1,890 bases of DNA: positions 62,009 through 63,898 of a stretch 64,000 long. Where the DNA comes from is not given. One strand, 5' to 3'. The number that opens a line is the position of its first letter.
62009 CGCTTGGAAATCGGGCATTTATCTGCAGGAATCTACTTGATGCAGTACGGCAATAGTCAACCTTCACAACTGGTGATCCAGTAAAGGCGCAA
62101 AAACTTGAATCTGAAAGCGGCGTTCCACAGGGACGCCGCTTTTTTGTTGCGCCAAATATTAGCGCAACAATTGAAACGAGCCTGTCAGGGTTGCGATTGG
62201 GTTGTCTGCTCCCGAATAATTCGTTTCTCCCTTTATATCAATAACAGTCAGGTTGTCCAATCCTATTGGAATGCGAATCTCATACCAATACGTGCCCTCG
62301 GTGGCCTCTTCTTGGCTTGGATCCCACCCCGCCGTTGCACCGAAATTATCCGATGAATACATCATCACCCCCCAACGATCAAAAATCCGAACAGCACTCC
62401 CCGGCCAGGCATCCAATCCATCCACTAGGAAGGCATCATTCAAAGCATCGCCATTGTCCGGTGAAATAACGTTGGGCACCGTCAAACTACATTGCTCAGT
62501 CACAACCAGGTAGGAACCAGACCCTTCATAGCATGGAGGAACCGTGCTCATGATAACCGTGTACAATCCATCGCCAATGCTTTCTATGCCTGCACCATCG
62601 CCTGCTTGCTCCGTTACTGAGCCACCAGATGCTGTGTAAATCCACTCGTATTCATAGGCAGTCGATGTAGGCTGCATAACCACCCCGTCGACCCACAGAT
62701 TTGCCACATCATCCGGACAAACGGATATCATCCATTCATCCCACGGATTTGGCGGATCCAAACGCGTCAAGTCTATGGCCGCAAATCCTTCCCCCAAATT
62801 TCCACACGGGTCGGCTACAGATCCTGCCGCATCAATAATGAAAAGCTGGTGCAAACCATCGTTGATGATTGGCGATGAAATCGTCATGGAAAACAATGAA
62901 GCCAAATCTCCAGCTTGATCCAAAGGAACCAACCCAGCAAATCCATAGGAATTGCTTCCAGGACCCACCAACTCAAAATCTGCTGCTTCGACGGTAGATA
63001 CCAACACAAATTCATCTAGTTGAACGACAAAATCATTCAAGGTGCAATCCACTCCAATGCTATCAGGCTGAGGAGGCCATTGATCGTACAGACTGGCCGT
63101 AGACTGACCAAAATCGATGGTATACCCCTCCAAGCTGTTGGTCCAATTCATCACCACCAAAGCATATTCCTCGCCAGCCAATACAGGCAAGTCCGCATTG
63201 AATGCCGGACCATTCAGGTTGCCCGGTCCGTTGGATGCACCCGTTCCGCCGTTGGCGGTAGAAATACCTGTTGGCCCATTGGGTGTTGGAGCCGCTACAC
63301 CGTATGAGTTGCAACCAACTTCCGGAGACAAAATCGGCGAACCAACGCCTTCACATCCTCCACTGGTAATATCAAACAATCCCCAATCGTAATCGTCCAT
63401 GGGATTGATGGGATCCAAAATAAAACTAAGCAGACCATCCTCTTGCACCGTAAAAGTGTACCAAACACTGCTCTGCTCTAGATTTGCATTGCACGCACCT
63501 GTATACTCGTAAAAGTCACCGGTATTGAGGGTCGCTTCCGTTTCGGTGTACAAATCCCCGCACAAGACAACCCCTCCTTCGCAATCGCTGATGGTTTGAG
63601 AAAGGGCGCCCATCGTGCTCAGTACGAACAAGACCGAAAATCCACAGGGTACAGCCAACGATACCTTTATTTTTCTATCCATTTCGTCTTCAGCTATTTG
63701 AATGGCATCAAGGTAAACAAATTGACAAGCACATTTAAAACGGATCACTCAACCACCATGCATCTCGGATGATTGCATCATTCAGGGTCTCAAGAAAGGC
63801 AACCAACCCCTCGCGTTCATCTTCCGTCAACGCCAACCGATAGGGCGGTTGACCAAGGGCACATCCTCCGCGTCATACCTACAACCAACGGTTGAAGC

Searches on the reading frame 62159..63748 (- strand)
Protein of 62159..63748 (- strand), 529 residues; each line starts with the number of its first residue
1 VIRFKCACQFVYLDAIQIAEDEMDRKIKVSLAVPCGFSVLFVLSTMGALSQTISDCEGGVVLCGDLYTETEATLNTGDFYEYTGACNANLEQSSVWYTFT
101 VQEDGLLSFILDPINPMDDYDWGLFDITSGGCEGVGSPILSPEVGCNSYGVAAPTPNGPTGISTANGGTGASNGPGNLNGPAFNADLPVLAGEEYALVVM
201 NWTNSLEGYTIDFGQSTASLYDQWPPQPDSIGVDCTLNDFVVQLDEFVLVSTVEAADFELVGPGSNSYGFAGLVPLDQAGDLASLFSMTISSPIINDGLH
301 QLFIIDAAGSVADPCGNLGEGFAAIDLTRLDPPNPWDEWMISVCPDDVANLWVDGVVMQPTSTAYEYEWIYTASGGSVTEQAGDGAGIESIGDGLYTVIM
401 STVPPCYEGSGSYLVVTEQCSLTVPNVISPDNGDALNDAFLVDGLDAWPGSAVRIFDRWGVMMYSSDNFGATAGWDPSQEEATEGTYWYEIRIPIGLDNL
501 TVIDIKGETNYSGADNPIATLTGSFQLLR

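Call 94: search_protein_families(library=pfam, proteins=[window:62159-63748:-], max_evalue=0.0001)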
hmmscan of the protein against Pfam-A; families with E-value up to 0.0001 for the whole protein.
window:62159-63748:- (529 aa): 1 family
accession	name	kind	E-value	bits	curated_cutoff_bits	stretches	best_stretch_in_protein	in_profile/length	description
PF13585.12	CHU_C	-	2.7e-13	50.3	27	1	423-493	2-72/86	CHU_C Type IX secretion signal domain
